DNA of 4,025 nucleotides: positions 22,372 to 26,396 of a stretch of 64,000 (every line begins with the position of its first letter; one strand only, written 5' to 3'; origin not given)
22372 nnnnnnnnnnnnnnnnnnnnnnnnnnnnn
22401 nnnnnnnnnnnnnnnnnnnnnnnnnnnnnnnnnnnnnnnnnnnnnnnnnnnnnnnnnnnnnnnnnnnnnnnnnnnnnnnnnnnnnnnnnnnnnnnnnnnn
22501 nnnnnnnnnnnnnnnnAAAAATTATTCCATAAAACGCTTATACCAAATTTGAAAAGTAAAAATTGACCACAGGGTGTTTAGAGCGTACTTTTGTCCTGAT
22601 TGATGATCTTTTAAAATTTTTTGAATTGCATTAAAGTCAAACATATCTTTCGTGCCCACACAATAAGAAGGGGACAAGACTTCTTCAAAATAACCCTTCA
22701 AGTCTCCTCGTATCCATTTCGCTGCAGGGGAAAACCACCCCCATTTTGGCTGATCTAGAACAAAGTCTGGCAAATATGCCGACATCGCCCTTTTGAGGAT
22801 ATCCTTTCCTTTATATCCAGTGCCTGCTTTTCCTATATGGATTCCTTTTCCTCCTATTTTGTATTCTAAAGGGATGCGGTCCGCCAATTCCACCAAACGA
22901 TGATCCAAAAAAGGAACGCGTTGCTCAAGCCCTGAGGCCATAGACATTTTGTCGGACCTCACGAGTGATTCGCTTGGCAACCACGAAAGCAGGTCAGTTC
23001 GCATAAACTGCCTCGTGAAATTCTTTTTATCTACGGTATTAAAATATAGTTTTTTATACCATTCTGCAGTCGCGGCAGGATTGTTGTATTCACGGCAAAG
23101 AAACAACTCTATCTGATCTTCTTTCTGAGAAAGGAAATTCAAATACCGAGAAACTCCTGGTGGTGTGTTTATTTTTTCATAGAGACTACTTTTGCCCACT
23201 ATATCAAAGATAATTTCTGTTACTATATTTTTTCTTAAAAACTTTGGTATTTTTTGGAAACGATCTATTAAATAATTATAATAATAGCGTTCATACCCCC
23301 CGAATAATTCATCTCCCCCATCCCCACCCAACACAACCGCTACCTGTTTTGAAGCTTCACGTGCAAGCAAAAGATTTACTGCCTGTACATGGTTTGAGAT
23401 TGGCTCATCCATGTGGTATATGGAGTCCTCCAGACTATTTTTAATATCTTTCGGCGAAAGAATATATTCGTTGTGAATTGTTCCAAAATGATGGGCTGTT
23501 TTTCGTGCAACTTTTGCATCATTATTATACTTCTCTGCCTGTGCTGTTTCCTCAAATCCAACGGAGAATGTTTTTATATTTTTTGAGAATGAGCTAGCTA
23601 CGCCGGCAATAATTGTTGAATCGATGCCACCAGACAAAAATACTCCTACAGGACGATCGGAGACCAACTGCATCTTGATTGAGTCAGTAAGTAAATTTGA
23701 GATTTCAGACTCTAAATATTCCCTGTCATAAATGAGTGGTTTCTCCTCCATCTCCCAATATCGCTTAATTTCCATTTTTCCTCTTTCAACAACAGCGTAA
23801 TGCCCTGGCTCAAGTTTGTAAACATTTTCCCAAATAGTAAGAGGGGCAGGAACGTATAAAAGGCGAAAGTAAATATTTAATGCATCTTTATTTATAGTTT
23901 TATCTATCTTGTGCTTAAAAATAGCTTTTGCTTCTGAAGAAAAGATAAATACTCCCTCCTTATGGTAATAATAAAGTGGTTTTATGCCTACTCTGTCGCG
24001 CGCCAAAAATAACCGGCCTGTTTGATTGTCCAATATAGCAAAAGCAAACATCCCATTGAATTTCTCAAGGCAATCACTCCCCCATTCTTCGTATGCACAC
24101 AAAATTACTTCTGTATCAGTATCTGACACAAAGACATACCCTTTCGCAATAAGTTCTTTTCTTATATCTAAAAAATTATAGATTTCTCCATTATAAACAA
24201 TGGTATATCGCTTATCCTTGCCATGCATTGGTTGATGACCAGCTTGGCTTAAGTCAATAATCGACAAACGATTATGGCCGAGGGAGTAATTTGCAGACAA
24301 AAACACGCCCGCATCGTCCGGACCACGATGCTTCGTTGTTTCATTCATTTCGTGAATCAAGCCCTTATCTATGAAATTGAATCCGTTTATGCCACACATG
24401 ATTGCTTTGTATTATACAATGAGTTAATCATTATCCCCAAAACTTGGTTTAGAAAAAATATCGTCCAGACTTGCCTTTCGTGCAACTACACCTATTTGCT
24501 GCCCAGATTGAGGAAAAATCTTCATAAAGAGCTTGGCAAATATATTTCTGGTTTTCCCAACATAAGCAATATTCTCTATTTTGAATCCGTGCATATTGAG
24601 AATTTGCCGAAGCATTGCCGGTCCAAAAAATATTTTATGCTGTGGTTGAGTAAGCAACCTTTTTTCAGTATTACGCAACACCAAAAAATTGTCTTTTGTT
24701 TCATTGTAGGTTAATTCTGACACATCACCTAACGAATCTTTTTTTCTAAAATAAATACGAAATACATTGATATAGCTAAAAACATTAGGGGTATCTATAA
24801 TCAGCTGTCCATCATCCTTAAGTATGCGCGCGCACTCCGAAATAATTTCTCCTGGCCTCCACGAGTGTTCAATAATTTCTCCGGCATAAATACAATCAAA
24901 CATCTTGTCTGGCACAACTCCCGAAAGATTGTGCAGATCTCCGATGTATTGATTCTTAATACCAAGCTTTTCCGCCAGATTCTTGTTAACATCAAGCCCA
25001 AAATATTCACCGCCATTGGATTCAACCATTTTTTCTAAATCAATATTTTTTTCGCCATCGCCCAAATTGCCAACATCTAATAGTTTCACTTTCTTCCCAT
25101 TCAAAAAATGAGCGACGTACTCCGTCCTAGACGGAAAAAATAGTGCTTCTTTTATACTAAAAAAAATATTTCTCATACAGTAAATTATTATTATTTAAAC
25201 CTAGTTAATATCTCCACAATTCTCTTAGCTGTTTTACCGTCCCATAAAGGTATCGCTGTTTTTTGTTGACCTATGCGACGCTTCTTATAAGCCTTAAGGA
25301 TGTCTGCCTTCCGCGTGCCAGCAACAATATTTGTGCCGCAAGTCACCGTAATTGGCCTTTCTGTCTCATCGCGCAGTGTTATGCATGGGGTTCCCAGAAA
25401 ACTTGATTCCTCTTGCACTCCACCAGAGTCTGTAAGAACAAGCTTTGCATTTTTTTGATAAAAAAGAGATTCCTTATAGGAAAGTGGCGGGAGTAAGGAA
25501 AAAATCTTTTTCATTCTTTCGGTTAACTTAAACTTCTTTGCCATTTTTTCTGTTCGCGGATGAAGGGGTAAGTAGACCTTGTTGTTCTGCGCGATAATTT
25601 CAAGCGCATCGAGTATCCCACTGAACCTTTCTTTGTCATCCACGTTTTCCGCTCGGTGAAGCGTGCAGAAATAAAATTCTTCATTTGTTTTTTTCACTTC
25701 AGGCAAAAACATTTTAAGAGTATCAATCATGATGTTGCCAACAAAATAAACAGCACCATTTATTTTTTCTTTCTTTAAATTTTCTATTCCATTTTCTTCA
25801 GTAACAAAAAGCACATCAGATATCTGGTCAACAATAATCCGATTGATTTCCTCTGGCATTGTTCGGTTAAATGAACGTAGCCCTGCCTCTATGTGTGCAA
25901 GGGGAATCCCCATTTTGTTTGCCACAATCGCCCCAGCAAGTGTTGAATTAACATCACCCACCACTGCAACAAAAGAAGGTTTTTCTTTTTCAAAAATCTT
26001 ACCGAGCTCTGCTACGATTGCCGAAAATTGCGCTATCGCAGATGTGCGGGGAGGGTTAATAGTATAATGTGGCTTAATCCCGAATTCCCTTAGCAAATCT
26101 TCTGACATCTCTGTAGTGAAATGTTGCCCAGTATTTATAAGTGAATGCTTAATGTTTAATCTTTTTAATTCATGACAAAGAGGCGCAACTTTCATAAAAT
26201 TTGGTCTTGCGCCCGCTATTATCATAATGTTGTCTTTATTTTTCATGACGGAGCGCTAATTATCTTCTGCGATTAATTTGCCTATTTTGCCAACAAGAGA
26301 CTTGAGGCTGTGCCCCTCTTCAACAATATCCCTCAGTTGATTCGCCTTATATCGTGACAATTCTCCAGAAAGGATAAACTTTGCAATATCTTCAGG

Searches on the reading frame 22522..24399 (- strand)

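Call 10: search_protein_families(library=pfam, proteins=[window:22522-24399:-], max_evalue=0.01)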
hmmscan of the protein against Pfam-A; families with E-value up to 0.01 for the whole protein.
window:22522-24399:- (625 aa): 5 families
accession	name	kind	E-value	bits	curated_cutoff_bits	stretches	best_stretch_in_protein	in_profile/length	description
PF00733.27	Asn_synthase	-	3.9e-87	293.6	21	1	233-620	2-353/354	Asparagine synthase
PF13537.11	GATase_7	-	6.5e-49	165.5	25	1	42-161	1-122/123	Glutamine amidotransferase domain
PF13522.11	GATase_6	-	2.2e-45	154.3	27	1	27-156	1-130/130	Glutamine amidotransferase domain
PF12481.13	DUF3700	-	0.00057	19.9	27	1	110-160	125-176/228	Aluminium induced protein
PF06508.19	QueC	-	0.0093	15.9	22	0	253-302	4-52/210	Queuosine biosynthesis protein QueC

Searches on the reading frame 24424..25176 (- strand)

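Call 10: search_protein_families(library=pfam, proteins=[window:24424-25176:-], max_evalue=0.01)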
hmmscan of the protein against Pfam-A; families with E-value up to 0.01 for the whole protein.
window:24424-25176:- (250 aa): 6 families
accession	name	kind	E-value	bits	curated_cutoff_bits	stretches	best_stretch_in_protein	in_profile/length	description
PF08241.18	Methyltransf_11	-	2.7e-09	38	21.2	1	52-127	15-95/95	Methyltransferase domain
PF13489.12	Methyltransf_23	-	3.1e-07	30.7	27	1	28-201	22-162/164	Methyltransferase domain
PF13847.12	Methyltransf_31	-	1.1e-05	25.7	27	1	29-131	4-113/145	Methyltransferase domain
PF13649.12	Methyltransf_25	-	0.00038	21.5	27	1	39-123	7-97/97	Methyltransferase domain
PF08242.18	Methyltransf_12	-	0.0006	20.9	30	1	54-125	19-98/98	Methyltransferase domain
PF07021.18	MetW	-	0.0093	16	21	0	30-138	15-117/193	Methionine biosynthesis protein MetW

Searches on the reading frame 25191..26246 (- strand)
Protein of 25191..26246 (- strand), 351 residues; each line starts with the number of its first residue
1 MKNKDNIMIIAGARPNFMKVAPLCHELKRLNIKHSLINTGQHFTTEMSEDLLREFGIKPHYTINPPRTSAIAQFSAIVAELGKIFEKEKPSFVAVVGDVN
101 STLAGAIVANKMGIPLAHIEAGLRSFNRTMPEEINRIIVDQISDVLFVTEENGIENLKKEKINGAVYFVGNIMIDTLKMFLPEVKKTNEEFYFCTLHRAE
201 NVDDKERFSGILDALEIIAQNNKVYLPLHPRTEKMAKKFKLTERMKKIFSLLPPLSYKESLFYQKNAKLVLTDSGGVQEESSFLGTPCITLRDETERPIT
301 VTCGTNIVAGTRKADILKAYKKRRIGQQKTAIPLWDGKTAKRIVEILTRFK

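Call 10: search_protein_families(library=pfam, proteins=[window:25191-26246:-], max_evalue=0.01)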
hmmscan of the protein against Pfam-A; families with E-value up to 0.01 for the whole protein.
window:25191-26246:- (351 aa): 1 family
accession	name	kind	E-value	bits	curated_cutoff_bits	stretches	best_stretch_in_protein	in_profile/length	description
PF02350.25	Epimerase_2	-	3.8e-93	312.5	30.6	1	27-347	3-346/347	UDP-N-acetylglucosamine 2-epimerase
